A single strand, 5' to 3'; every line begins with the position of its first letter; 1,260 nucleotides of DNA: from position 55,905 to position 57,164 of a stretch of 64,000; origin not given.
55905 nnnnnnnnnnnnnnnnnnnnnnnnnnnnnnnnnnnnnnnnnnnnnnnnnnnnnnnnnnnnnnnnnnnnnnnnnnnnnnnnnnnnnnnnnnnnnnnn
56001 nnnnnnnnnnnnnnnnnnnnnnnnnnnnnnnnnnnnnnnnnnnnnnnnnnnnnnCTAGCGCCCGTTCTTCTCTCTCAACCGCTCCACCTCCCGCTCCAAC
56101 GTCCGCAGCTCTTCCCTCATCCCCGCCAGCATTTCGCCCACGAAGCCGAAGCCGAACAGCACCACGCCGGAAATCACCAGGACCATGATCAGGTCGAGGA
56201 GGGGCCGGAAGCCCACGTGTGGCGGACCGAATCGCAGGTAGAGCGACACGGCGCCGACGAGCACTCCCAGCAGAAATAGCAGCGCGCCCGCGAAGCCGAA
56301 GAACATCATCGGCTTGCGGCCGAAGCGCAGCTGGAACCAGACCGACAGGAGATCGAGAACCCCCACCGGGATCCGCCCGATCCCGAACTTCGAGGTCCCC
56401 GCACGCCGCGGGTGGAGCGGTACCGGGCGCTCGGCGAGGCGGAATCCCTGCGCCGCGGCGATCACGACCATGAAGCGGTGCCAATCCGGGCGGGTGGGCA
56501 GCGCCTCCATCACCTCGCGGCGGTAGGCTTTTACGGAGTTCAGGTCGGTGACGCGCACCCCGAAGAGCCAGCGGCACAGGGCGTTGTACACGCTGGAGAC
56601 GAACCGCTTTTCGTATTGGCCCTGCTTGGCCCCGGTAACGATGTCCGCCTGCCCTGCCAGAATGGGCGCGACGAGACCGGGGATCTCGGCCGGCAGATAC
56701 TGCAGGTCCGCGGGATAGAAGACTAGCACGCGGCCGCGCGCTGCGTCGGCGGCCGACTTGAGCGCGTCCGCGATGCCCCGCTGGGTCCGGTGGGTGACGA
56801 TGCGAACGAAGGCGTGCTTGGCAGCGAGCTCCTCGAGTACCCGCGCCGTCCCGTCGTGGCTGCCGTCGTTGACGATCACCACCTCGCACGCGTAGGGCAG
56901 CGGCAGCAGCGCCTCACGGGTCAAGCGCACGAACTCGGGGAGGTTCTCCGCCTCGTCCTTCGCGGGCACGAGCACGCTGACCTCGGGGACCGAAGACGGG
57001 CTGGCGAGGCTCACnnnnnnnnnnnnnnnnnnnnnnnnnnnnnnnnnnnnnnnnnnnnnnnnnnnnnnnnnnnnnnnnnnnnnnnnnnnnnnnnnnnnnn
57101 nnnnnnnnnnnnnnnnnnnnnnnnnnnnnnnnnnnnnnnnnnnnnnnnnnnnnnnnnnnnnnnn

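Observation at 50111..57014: Polyprenyl-phosphate-sugar / flippase-like / YfhO (GT-C) glycosylation cluster abutting the Lpt-Kdo-rpoN locus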

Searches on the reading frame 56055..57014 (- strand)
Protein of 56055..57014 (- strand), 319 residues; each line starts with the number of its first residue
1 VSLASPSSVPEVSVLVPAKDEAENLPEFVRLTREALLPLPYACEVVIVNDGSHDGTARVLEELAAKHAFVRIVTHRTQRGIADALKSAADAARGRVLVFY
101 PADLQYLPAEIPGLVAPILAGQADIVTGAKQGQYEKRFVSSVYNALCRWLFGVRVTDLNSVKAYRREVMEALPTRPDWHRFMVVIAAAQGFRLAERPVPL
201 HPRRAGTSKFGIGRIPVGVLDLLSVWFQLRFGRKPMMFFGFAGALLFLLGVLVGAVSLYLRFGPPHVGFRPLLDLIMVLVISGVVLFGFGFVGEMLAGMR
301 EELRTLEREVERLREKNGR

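Call 4: search_protein_families(library=pfam, proteins=[window:56055-57014:-], max_evalue=0.01)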
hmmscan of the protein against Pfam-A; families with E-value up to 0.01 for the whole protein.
window:56055-57014:- (319 aa): 2 families
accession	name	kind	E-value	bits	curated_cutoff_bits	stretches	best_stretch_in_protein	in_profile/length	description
PF00535.33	Glycos_transf_2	-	2e-22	80.3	23.3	1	13-136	1-121/168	Glycosyl transferase family 2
PF13641.12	Glyco_tranf_2_3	-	8e-07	29.7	27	1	10-144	1-137/230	Glycosyltransferase like family 2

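Call 5: search_protein_families(library=ncbifam, proteins=[window:56055-57014:-], max_evalue=0.01)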
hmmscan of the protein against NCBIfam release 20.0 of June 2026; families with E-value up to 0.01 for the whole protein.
window:56055-57014:- (319 aa): 19 families
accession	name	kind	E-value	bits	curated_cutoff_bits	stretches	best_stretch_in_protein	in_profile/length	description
NF007986.1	PRK10714.1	equivalog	2.3e-23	82.7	529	1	8-306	4-303/316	undecaprenyl-phosphate 4-deoxy-4-formamido-L-arabinose transferase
TIGR04182.1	glyco_TIGR04182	equivalog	1.6e-18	67.1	325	1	11-303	1-289/293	S-layer glycoprotein N-glycosyltransferase AglJ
NF047588.1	GlcsyltransPgfSStrep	equivalog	2.5e-15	56.5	500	1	12-297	3-288/308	glycosyltransferase PgfS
TIGR03937.1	PgaC_IcaA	equivalog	8.6e-14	51.3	422.3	1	7-102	42-134/407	poly-beta-1,6-N-acetyl-D-glucosamine synthase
NF010496.0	PRK13915.1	equivalog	2.5e-11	43.2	262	1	11-139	32-160/307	glucosyl-3-phosphoglycerate synthase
TIGR03965.1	mycofact_glyco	equivalog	2.9e-10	39.6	280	1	4-124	68-185/467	mycofactocin biosynthesis glycosyltransferase MftF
TIGR04283.1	glyco_like_mftF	equivalog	6.9e-10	38.9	182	1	12-120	1-98/221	TIGR04283 family arsenosugar biosynthesis glycosyltransferase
NF041875.1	EPS_EpsD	equivalog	4e-09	36.3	370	1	12-108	1-94/325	exopolysaccharide biosynthesis glycosyltransferase EpsD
NF007482.0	PRK10073.1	equivalog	8e-08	31.7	423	1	7-129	3-121/334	glycosyltransferase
TIGR03469.1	HpnB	hypoth_equivalog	2.1e-07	30.3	379.25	1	5-74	39-109/386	hopene-associated glycosyltransferase HpnB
NF041391.1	DPhHxTase_Halo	equivalog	2.1e-07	30.1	375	1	44-205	26-188/213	dolichyl-phosphate hexose transferase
NF058614.1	PPMAGASynPpgS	equivalog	9.7e-07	28.4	370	1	12-175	2-168/226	polyprenyl-phospho-N-acetylgalactosaminyl synthase PpgS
NF047683.1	TeichurnBiosyTuaG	equivalog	6.2e-06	26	400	1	10-108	6-101/252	teichuronic acid biosynthesis protein TuaG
TIGR04009.1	wcaE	equivalog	5.1e-05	22.7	369.2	1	43-100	34-89/248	colanic acid biosynthesis glycosyltransferase WcaE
NF053846.1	glyco_with_XrtP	equivalog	8.9e-05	21.3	520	1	14-88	45-118/440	XrtP-associated glycosyltransferase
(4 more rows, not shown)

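Call 23: search_solved_structures(query=window:56055-57014:-, max_evalue=0.001)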
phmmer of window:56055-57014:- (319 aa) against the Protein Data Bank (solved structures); distinct sequences matched with E-value up to 0.001: 13.
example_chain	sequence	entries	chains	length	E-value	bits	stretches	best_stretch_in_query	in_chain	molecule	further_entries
9hwj_A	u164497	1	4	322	1.3e-23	87.1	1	9-307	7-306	Undecaprenyl-phosphate 4-deoxy-4-formamido-L-arabinose transferase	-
9bhc_C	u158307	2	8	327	6e-22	81.6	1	8-306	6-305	Undecaprenyl-phosphate 4-deoxy-4-formamido-L-arabinose transferase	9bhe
8vxh_A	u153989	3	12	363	6.4e-22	81.5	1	7-306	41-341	Undecaprenyl-phosphate 4-deoxy-4-formamido-L-arabinose transferase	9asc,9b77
5eke_A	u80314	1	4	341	1.1e-19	74.2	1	9-304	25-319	Uncharacterized glycosyltransferase sll0501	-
5ekp_C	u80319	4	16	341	2.5e-19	73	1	9-304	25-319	Uncharacterized glycosyltransferase sll0501 | Glycosyltransferase sll0501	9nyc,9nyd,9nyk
9nye_A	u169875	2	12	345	2.7e-19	72.9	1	9-304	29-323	Glycosyltransferase sll0501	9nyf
5mlz_A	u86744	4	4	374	2.2e-12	50.2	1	11-210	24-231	Dolichol monophosphate mannose synthase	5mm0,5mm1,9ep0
2z87_A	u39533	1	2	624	3.7e-05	26.4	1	6-96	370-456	Chondroitin synthase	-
2z86_A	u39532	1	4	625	3.7e-05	26.4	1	6-96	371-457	Chondroitin synthase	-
3bcv_A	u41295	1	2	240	6.7e-05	25.6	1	7-103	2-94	Putative glycosyltransferase protein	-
6yv7_B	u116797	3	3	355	7.4e-05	25.4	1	5-106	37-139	Glycosyl transferase, family 2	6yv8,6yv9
6yv7_A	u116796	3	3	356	7.5e-05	25.4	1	5-106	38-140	Glycosyl transferase, family 2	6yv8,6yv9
9jma_A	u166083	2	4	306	0.00057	22.5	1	12-126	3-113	GalNAc(5)-diNAcBac-PP-undecaprenol beta-1,3-glucosyltransferase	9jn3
